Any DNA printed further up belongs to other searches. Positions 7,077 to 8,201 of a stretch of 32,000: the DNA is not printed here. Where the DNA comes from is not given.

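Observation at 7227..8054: Transcription-factor HTH fused to a fragment of the type III export-gate protein FlhA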

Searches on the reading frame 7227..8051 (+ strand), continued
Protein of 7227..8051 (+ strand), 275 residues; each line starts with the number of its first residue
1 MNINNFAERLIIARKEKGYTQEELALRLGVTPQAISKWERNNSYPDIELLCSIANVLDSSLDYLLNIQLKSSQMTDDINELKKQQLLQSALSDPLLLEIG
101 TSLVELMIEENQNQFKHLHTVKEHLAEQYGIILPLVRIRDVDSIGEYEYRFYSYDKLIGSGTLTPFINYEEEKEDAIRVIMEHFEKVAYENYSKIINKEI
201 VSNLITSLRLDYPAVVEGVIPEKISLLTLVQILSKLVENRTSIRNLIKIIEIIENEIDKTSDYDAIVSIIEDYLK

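Call 7: find_homologous_proteins(query=window:7227-8051:+)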
Query window:7227-8051:+ (275 aa): 765 proteins with E <= 0.001 among 2699 candidates; the best 120 are listed.
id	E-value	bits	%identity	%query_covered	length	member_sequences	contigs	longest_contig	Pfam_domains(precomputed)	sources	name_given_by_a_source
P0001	7.2e-168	575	100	100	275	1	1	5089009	PF00771.26,PF12844.14,PF01381.29,PF07022.20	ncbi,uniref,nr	ncbi:FHIPEP family type III secretion protein [Anaeromicropila herbilytica]|uniref:HTH cro/C1-type d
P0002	1.1e-77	279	52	100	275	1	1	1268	PF00771.26,PF12844.14,PF01381.29,PF13560.13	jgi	jgi:flagellar biosynthesis component FlhA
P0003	4.0e-74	267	49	98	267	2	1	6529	PF00771.26,PF12844.14,PF01381.29,PF13560.13,PF13443.13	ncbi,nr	ncbi:MAG: transcriptional regulator, family [Clostridiales bacterium]|nr:transcriptional regulator, 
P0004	7.0e-74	267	47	100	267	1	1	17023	PF00771.26,PF12844.14,PF01381.29,PF13560.13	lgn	-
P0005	1.2e-73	266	50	98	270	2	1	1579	PF00771.26,PF12844.14,PF01381.29,PF13560.13,PF13443.13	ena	-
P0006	1.8e-73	265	48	98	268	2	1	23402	PF00771.26,PF12844.14,PF01381.29,PF13560.13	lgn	-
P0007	9.9e-73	263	49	100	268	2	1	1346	PF00771.26,PF12844.14,PF01381.29,PF13560.13,PF13443.13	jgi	jgi:flagellar biosynthesis component FlhA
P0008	1.0e-72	263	50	95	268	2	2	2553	PF00771.26,PF12844.14,PF01381.29,PF13560.13,PF13443.13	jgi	jgi:flagellar biosynthesis component FlhA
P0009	1.9e-72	262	50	98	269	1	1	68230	PF00771.26,PF12844.14,PF01381.29,PF13560.13,PF13443.13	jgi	jgi:flagellar biosynthesis component FlhA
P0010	4.2e-72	261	48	98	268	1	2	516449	PF00771.26,PF12844.14,PF01381.29,PF13560.13,PF13443.13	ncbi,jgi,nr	ncbi:MAG: transcriptional regulator, family [Herbinix sp.]|jgi:flagellar biosynthesis component FlhA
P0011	6.7e-72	260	50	98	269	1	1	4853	PF00771.26,PF12844.14,PF01381.29,PF13560.13,PF13443.13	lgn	-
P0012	1.2e-71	259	49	100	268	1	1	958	PF00771.26,PF12844.14,PF01381.29,PF13560.13,PF13443.13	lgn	-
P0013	3.1e-71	258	47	100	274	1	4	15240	PF00771.26,PF12844.14,PF01381.29,PF13560.13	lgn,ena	-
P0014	1.7e-70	256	49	99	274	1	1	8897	PF00771.26,PF12844.14,PF01381.29,PF13560.13,PF13443.13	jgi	jgi:flagellar biosynthesis component FlhA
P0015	2.9e-70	255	45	100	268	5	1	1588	PF00771.26,PF12844.14,PF01381.29,PF13443.13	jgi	jgi:flagellar biosynthesis component FlhA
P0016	3.8e-70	254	46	98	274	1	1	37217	PF00771.26,PF12844.14,PF01381.29,PF13560.13,PF13443.13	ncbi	ncbi:MAG: helix-turn-helix domain-containing protein [Mobilitalea sp.]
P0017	2.4e-69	252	48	89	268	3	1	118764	PF00771.26,PF12844.14,PF01381.29,PF13560.13,PF13443.13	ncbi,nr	ncbi:FHIPEP family type III secretion protein [Mobilitalea sibirica]|nr:FHIPEP family type III secre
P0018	4.4e-69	251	45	100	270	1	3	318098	PF00771.26,PF12844.14,PF01381.29,PF24250.2,PF13560.13,PF13443.13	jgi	jgi:flagellar biosynthesis component FlhA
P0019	4.7e-69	251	47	98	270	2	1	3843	PF00771.26,PF12844.14,PF01381.29,PF13560.13,PF13443.13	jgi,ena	-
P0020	4.7e-69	251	46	100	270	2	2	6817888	PF00771.26,PF12844.14,PF01381.29,PF24250.2,PF13560.13,PF13443.13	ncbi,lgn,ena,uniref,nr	ncbi:FHIPEP family type III secretion protein [Anaerocolumna sp. AGMB13025]|uniref:FHIPEP family typ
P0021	9.4e-69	250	47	98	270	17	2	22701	PF00771.26,PF12844.14,PF01381.29,PF13560.13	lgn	-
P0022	1.1e-68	250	47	98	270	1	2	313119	PF00771.26,PF12844.14,PF01381.29,PF24250.2,PF13560.13,PF13443.13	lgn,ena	-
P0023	3.0e-68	248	46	98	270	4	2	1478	PF00771.26,PF12844.14,PF01381.29,PF13560.13,PF13443.13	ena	-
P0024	4.2e-68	248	49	91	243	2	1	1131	PF00771.26,PF12844.14,PF01381.29,PF13560.13,PF13443.13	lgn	-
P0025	2.7e-67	245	47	98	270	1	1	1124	PF00771.26,PF12844.14,PF01381.29,PF13560.13,PF13443.13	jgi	jgi:flagellar biosynthesis component FlhA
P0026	6.6e-67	244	48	100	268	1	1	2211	PF00771.26,PF12844.14,PF01381.29,PF13560.13,PF13443.13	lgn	-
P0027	4.7e-66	241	47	98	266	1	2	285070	PF00771.26,PF12844.14,PF01381.29,PF13560.13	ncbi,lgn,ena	-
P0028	4.2e-65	238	46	97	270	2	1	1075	PF00771.26,PF12844.14,PF01381.29,PF24250.2,PF13560.13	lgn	-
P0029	1.6e-64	236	43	100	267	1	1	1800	PF00771.26,PF12844.14,PF01381.29,PF13560.13,PF13443.13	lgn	-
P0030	9.0e-64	234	45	100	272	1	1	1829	PF00771.26,PF12844.14,PF01381.29,PF13560.13,PF13443.13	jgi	jgi:flagellar biosynthesis component FlhA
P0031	5.1e-63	231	44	98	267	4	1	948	PF00771.26,PF12844.14,PF01381.29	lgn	-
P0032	6.6e-62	227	44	90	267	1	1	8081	PF00771.26,PF12844.14,PF01381.29,PF13560.13,PF13443.13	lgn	-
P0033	9.5e-62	227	42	100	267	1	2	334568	PF00771.26,PF12844.14,PF01381.29,PF24250.2,PF13560.13,PF13443.13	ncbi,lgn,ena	-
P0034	8.1e-61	224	42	100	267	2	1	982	PF00771.26,PF12844.14,PF01381.29,PF13560.13,PF13443.13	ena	-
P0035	1.6e-60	223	46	97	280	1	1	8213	PF00771.26,PF12844.14,PF01381.29,PF13560.13,PF13443.13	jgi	jgi:flagellar biosynthesis component FlhA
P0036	1.8e-60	223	43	97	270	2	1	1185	PF00771.26,PF12844.14,PF01381.29,PF13560.13,PF13443.13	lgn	-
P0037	3.4e-60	222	45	99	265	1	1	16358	PF00771.26,PF12844.14,PF01381.29,PF13560.13,PF13443.13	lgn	-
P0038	4.1e-60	222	42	98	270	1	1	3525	PF00771.26,PF12844.14,PF01381.29,PF13560.13,PF13443.13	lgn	-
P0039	5.0e-60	221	40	99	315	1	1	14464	PF00771.26,PF12844.14,PF01381.29,PF13560.13,PF13443.13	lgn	-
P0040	5.6e-59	218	42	96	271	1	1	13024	PF00771.26,PF12844.14,PF01381.29,PF13560.13,PF13443.13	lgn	-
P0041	2.5e-58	216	42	95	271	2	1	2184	PF00771.26,PF12844.14,PF01381.29,PF13560.13,PF13443.13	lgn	-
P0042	1.6e-56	210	42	89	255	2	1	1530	PF00771.26,PF12844.14,PF01381.29,PF13560.13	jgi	jgi:flagellar biosynthesis component FlhA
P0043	5.1e-56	208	41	97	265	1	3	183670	PF00771.26,PF12844.14,PF01381.29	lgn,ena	-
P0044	8.2e-55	204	40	96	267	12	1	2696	PF00771.26,PF12844.14,PF01381.29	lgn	-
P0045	1.1e-54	204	41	97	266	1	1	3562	PF00771.26,PF01381.29,PF13560.13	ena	-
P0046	6.9e-54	201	42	92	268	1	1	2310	PF00771.26,PF12844.14,PF01381.29,PF13560.13,PF13443.13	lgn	-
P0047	7.0e-54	201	41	95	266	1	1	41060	PF00771.26,PF01381.29,PF13560.13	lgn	-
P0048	1.3e-53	200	41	90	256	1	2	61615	PF00771.26,PF12844.14,PF01381.29,PF13560.13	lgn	-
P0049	1.4e-53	200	41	93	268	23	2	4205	PF00771.26,PF12844.14,PF01381.29,PF13560.13,PF13443.13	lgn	-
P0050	4.7e-53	198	40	95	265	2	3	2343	PF00771.26,PF01381.29,PF13560.13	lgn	-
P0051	5.4e-53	198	42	97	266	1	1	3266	PF00771.26,PF12844.14,PF01381.29,PF13560.13,PF13443.13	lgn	-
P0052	6.3e-53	198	40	97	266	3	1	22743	PF00771.26,PF01381.29,PF13560.13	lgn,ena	-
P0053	1.1e-52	197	40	100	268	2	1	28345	PF00771.26,PF12844.14,PF01381.29,PF13560.13,PF13443.13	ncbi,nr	ncbi:MAG: transcriptional regulator, family [Anaerocolumna sp.]|nr:transcriptional regulator, family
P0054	3.4e-52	196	37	100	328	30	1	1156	PF00771.26,PF12844.14,PF01381.29,PF13443.13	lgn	-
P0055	4.8e-51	192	39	100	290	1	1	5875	PF00771.26,PF12844.14,PF01381.29,PF13560.13,PF13443.13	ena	-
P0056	7.4e-51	191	42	91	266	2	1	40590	PF00771.26,PF12844.14,PF01381.29,PF13560.13,PF13443.13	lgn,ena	-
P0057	8.1e-51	191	37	97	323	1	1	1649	PF00771.26,PF12844.14,PF01381.29,PF13560.13,PF13443.13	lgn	-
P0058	1.1e-50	191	38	98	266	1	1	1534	PF00771.26,PF12844.14,PF01381.29,PF13560.13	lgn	-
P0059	1.6e-50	190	38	95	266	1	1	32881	PF00771.26,PF12844.14,PF01381.29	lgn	-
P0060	3.5e-50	189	36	100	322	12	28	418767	PF00771.26,PF12844.14,PF01381.29,PF13560.13,PF13443.13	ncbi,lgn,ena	-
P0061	1.1e-49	187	38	95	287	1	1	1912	PF00771.26,PF12844.14,PF01381.29,PF13560.13,PF13443.13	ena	-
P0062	1.3e-49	187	38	100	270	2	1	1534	PF00771.26,PF12844.14,PF01381.29,PF13560.13,PF13443.13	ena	-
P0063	4.4e-49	185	38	95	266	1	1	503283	PF00771.26,PF12844.14,PF01381.29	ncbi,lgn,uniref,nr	ncbi:FHIPEP family type III secretion protein [Anaerocolumna xylanovorans]|uniref:FHIPEP family prot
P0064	9.2e-49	184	39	95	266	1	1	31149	PF00771.26,PF12844.14,PF01381.29,PF13560.13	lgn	-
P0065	1.2e-48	184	38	98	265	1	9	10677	PF00771.26,PF01381.29,PF13560.13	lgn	-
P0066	2.4e-48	183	43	95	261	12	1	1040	PF00771.26,PF12844.14,PF01381.29,PF13560.13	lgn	-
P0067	5.6e-47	179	37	99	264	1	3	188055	PF00771.26,PF12844.14,PF01381.29,PF13560.13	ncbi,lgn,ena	-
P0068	3.2e-45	173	37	94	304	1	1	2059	PF00771.26,PF12844.14,PF01381.29,PF13560.13,PF13443.13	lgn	-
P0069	4.4e-45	172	40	93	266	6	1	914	PF00771.26,PF12844.14,PF01381.29,PF13560.13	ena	-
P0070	5.8e-45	172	37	99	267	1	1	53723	PF00771.26,PF12844.14,PF01381.29,PF13560.13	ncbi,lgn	-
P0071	3.4e-43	166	37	97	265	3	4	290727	PF00771.26,PF12844.14,PF01381.29,PF13560.13,PF13443.13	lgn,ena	-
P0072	7.6e-43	165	38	93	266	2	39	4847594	PF00771.26,PF12844.14,PF01381.29,PF13560.13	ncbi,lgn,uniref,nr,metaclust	ncbi:FHIPEP family type III secretion protein [Lachnoclostridium phytofermentans]|uniref:Transcripti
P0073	2.0e-42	164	35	94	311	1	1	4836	PF00771.26,PF12844.14,PF01381.29,PF13560.13,PF13443.13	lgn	-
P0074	7.3e-41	159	36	89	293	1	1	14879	PF00771.26,PF12844.14,PF01381.29,PF13560.13,PF13443.13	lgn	-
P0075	8.5e-41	158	36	89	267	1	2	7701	PF00771.26,PF12844.14,PF01381.29,PF13560.13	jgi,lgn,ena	-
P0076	7.6e-40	155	37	93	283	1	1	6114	PF00771.26,PF12844.14,PF01381.29,PF13560.13,PF13443.13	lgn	-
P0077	2.0e-39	154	37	96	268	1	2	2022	PF00771.26,PF12844.14,PF01381.29,PF13560.13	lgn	-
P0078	2.1e-39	154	41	92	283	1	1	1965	PF00771.26,PF12844.14,PF01381.29,PF13560.13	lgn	-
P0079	2.2e-39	154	35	97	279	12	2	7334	PF00771.26,PF12844.14,PF01381.29,PF13560.13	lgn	-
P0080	3.3e-39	153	38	94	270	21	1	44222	PF00771.26,PF12844.14,PF01381.29,PF13560.13,PF13443.13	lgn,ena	-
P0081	5.8e-39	152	35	91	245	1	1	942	PF00771.26,PF12844.14,PF01381.29,PF13560.13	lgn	-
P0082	1.0e-38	151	36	95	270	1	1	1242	PF00771.26,PF12844.14,PF01381.29,PF13560.13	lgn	-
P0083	1.4e-38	151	36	95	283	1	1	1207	PF00771.26,PF12844.14,PF01381.29,PF13560.13,PF13443.13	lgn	-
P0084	2.0e-38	151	36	86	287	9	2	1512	PF00771.26,PF12844.14,PF01381.29,PF13560.13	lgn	-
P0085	2.1e-38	150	37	92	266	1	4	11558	PF00771.26,PF01381.29,PF13560.13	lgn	-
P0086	2.1e-38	150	37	100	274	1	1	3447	PF00771.26,PF12844.14,PF01381.29,PF13560.13,PF13443.13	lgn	-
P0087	2.3e-38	150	34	96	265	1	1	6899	PF00771.26,PF01381.29,PF13560.13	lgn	-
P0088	5.5e-38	149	37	100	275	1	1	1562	PF00771.26,PF01381.29,PF13560.13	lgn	-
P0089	6.6e-38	149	35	91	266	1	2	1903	PF00771.26,PF12844.14,PF01381.29,PF13560.13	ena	-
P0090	1.2e-37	148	35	95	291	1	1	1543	PF00771.26,PF12844.14,PF01381.29,PF13560.13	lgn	-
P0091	2.2e-37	147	36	93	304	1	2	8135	PF00771.26,PF12844.14,PF01381.29,PF13560.13,PF13443.13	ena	-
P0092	2.2e-37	147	36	89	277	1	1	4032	PF00771.26,PF12844.14,PF01381.29,PF13560.13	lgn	-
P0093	3.7e-37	146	37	90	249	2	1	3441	PF00771.26,PF12844.14,PF01381.29,PF13560.13,PF13443.13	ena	-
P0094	6.9e-37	146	38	92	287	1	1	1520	PF00771.26,PF12844.14,PF01381.29,PF13560.13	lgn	-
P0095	7.1e-37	145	37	93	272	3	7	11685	PF00771.26,PF01381.29,PF13560.13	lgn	-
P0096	8.3e-37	145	34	98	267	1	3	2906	PF00771.26,PF12844.14,PF01381.29,PF13560.13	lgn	-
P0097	1.2e-36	145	34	89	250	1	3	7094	PF00771.26,PF12844.14,PF01381.29,PF13560.13,PF13443.13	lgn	-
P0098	1.6e-36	144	35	96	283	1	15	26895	PF00771.26,PF12844.14,PF01381.29,PF13560.13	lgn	-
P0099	1.8e-36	144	35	93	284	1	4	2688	PF00771.26,PF12844.14,PF01381.29,PF13560.13,PF13443.13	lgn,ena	-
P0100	1.8e-36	144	36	90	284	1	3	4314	PF00771.26,PF12844.14,PF01381.29,PF13560.13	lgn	-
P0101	1.9e-36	144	35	93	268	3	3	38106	PF00771.26,PF12844.14,PF01381.29,PF13560.13,PF13443.13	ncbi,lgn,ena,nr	ncbi:MAG: helix-turn-helix domain-containing protein [Epulopiscium sp.]|nr:helix-turn-helix domain-c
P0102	2.1e-36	144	35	89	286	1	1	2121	PF00771.26,PF12844.14,PF01381.29,PF13560.13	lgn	-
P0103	2.6e-36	144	38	92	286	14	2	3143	PF00771.26,PF12844.14,PF01381.29,PF13560.13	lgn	-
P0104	2.6e-36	144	37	93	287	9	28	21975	PF00771.26,PF12844.14,PF01381.29,PF13560.13,PF13443.13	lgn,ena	-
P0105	2.9e-36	143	34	96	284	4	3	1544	PF00771.26,PF12844.14,PF01381.29,PF13560.13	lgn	-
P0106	3.1e-36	143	37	98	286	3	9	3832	PF00771.26,PF12844.14,PF01381.29,PF13560.13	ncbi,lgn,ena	-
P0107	3.5e-36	143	35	92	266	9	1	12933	PF00771.26,PF12844.14,PF01381.29,PF13560.13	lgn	-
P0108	3.7e-36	143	36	95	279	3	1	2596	PF00771.26,PF12844.14,PF01381.29,PF13560.13,PF13443.13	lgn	-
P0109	4.3e-36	143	39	92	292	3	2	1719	PF00771.26,PF12844.14,PF01381.29,PF13560.13,PF13443.13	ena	-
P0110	4.7e-36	143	39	92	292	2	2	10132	PF00771.26,PF12844.14,PF01381.29,PF13560.13,PF13443.13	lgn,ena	-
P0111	5.6e-36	143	37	93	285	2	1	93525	PF00771.26,PF12844.14,PF01381.29,PF13560.13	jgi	-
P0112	7.5e-36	142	37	91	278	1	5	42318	PF00771.26,PF12844.14,PF01381.29,PF07022.20,PF13560.13,PF13443.13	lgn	-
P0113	7.5e-36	142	35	91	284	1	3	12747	PF00771.26,PF12844.14,PF01381.29,PF13560.13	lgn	-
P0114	8.2e-36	142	35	92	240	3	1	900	PF00771.26,PF12844.14,PF01381.29,PF13560.13,PF13443.13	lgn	-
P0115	8.5e-36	142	35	93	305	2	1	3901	PF00771.26,PF12844.14,PF01381.29,PF13560.13,PF13443.13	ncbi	-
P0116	9.3e-36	142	46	57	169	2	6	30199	PF00771.26,PF12844.14,PF01381.29,PF13560.13,PF13443.13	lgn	-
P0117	9.8e-36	142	34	91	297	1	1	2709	PF00771.26,PF01381.29,PF13560.13,PF13443.13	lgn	-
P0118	1.2e-35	142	33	99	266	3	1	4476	PF00771.26,PF12844.14,PF01381.29,PF13560.13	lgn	-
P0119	1.2e-35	141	36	95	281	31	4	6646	PF00771.26,PF12844.14,PF01381.29,PF13560.13,PF13443.13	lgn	-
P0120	1.2e-35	141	34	96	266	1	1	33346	PF00771.26,PF12844.14,PF01381.29,PF13560.13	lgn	-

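Call 12: find_encoding_contigs(protein=P0020, flank=8000, max_places=2)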
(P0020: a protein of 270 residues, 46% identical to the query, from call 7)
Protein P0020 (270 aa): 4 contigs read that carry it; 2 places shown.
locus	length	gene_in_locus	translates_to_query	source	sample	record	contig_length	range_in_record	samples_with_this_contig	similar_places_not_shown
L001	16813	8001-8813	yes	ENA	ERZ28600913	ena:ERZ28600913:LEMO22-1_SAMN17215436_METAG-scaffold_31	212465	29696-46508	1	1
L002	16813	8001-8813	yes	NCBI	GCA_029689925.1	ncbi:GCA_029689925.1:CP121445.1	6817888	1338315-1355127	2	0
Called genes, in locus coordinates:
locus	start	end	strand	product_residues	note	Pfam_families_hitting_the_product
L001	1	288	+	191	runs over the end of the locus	PF00440:TetR_N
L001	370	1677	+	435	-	PF07690:MFS_1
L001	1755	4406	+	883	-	-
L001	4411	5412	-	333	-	PF26595:A_ENA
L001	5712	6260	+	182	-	-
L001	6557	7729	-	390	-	PF00465:Fe-ADH, PF13685:Fe-ADH_2 (weak), PF25137:ADH_Fe_C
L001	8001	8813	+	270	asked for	PF12844:HTH_19 (weak), PF13443:HTH_26 (weak), PF13560:HTH_31 (weak), PF24250:HVO_2718 (faint), PF01381:HTH_3, PF00771:FHIPEP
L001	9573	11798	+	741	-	PF00580:UvrD-helicase, PF13245:AAA_19 (faint), PF01443:Viral_helicase1 (faint), PF13361:UvrD_C, PF13538:UvrD_C_2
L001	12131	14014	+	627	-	PF01373:Glyco_hydro_14 (faint), PF02449:Glyco_hydro_42 (weak)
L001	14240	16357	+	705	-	PF00933:Glyco_hydro_3, PF01915:Glyco_hydro_3_C, PF14310:Fn3-like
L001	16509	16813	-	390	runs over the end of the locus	PF00392:GntR, PF13407:Peripla_BP_4, PF00532:Peripla_BP_1, PF13377:Peripla_BP_3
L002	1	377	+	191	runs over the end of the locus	PF00440:TetR_N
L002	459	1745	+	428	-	PF07690:MFS_1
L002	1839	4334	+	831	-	PF01326:PPDK_N, PF27448:Rph_4th (weak), PF00391:PEP-utilizers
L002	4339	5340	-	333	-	PF26595:A_ENA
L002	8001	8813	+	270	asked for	PF12844:HTH_19 (weak), PF13443:HTH_26 (weak), PF13560:HTH_31 (weak), PF24250:HVO_2718 (faint), PF01381:HTH_3, PF00771:FHIPEP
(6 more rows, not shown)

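Call 13: find_encoding_contigs(protein=P0072, flank=8000, max_places=2)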
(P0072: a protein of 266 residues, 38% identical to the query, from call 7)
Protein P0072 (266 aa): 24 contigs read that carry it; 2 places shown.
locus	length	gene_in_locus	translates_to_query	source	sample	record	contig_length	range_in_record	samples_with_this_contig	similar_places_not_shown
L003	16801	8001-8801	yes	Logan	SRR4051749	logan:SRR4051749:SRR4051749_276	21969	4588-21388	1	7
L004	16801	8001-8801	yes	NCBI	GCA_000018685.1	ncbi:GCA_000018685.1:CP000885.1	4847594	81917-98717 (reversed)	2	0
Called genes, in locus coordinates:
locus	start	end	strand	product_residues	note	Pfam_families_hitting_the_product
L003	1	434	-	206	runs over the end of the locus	PF12671:Amidase_6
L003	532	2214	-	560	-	PF01520:Amidase_3, PF01476:LysM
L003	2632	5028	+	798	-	-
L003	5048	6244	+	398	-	-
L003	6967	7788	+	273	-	PF01381:HTH_3, PF12844:HTH_19, PF13560:HTH_31, PF07022:Phage_CI_repr (weak)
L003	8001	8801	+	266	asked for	PF12844:HTH_19 (weak), PF13560:HTH_31 (weak), PF01381:HTH_3, PF00771:FHIPEP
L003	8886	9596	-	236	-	PF02811:PHP, PF01876:RNase_P_p30 (weak)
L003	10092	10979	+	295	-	PF01790:LGT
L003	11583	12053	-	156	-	PF00111:Fer2 (weak), PF01799:Fer2_2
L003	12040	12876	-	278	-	PF00941:FAD_binding_5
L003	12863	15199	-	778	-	PF01315:Ald_Xan_dh_C, PF02738:MoCoBD_1, PF20256:MoCoBD_2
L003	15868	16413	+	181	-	-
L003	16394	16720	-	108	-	-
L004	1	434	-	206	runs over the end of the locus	PF12671:Amidase_6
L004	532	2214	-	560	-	PF01520:Amidase_3, PF01476:LysM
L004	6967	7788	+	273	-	PF01381:HTH_3, PF12844:HTH_19, PF13560:HTH_31, PF07022:Phage_CI_repr (weak)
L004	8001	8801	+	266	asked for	PF12844:HTH_19 (weak), PF13560:HTH_31 (weak), PF01381:HTH_3, PF00771:FHIPEP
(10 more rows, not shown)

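Call 21: find_encoding_contigs(protein=P0010, flank=6000, max_places=1)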
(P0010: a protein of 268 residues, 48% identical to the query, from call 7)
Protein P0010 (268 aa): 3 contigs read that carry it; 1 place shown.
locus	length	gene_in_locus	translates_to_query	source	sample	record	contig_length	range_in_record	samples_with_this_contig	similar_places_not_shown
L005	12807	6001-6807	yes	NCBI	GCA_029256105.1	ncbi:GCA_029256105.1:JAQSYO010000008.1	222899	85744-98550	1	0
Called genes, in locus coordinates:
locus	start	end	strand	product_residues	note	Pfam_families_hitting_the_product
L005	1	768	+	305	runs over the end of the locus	PF04468:PSP1, PF28472:PSP1_3rd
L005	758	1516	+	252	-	PF13489:Methyltransf_23 (weak), PF05175:MTS, PF06325:PrmA (weak), PF05971:Methyltransf_10 (weak), PF02475:TRM5-TYW2_MTfase (weak), PF13649:Methyltransf_25, PF13847:Methyltransf_31, PF08241:Methyltransf_11, +1 more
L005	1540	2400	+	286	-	PF00590:TP_methylase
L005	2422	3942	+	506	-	PF21033:RMD1-3 (faint), PF00515:TPR_1 (faint), PF07719:TPR_2 (faint), PF13174:TPR_6 (faint), PF13181:TPR_8 (faint), PF13414:TPR_11 (faint), PF13424:TPR_12 (faint), PF14559:TPR_19 (weak), +4 more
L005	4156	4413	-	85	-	PF04014:MazE_antitoxin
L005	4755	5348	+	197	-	PF07670:Gate (faint)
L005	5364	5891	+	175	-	PF07670:Gate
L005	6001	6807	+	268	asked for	PF12844:HTH_19 (faint), PF13443:HTH_26 (faint), PF13560:HTH_31, PF01381:HTH_3, PF00771:FHIPEP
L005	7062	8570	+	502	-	PF02900:LigB, PF01875:Memo (weak), PF01871:AMMECR1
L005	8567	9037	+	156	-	PF04055:Radical_SAM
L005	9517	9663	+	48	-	-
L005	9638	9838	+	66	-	-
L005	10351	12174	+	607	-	PF13230:GATase_4 (weak), PF13522:GATase_6, PF13537:GATase_7, PF01380:SIS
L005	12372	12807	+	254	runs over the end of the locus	PF01026:TatD_DNase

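Call 22: find_encoding_contigs(protein=P0060, flank=6000, max_places=2)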
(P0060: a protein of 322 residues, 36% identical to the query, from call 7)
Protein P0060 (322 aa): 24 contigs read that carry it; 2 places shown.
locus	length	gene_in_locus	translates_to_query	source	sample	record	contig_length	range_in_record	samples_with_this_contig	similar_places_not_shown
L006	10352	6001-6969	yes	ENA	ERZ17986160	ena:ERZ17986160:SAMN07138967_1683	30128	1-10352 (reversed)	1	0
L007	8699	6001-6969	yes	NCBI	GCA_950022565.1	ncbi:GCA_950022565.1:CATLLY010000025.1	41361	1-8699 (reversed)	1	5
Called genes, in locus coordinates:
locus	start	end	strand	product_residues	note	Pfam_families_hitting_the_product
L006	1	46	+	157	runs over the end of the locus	-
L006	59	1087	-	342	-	PF02424:ApbE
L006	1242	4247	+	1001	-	PF04205:FMN_bind (faint)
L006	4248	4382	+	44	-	-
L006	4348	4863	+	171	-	PF01842:ACT, PF22629:ACT_AHAS_ss, PF13710:ACT_5, PF10369:ALS_ss_C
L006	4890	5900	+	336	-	PF02826:2-Hacid_dh_C (weak), PF03446:NAD_binding_2 (weak), PF03807:F420_oxidored (weak), PF07991:KARI_N, PF01450:KARI_C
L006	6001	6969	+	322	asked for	PF01381:HTH_3, PF12844:HTH_19 (weak), PF13443:HTH_26, PF13560:HTH_31 (weak), PF00771:FHIPEP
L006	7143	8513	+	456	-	PF01554:MatE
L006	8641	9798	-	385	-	PF01385:OrfB_IS605, PF07282:Cas12f1-like_TNB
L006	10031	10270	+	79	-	PF01797:Y1_Tnp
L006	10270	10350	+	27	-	?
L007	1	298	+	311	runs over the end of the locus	PF00535:Glycos_transf_2, PF10111:Glyco_tranf_2_2 (weak)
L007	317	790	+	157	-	-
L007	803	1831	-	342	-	PF02424:ApbE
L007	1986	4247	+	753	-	-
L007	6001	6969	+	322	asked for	PF01381:HTH_3, PF12844:HTH_19 (weak), PF13443:HTH_26, PF13560:HTH_31 (weak), PF00771:FHIPEP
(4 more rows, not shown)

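Call 23: find_encoding_contigs(protein=P0063, flank=6000, max_places=1)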
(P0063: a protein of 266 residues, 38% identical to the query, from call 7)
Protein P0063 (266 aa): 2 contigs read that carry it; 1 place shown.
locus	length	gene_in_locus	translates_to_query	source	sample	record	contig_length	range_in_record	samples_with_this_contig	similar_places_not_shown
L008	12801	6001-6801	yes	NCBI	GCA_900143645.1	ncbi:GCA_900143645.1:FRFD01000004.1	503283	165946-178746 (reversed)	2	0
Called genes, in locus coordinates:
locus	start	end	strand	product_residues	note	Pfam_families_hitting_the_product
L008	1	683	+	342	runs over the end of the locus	PF01032:FecCD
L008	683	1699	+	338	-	PF01032:FecCD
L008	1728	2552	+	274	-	PF02463:SMC_N (faint), PF13175:AAA_15 (weak), PF00005:ABC_tran, PF13304:AAA_21 (faint)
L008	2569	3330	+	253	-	PF03308:MeaB (weak), PF10609:ParA (faint), PF13614:AAA_31, PF00142:Fer4_NifH, PF01656:CbiA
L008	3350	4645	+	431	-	PF00148:Oxidored_nitro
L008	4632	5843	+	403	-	PF00148:Oxidored_nitro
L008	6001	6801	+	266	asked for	PF01381:HTH_3, PF12844:HTH_19 (weak), PF00771:FHIPEP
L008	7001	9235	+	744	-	PF00580:UvrD-helicase, PF13245:AAA_19 (faint), PF01443:Viral_helicase1 (faint), PF13361:UvrD_C, PF13538:UvrD_C_2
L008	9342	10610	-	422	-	PF01471:PG_binding_1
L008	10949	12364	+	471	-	PF13091:PLDc_2, PF00614:PLDc (faint), PF13091:PLDc_2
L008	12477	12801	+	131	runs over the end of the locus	-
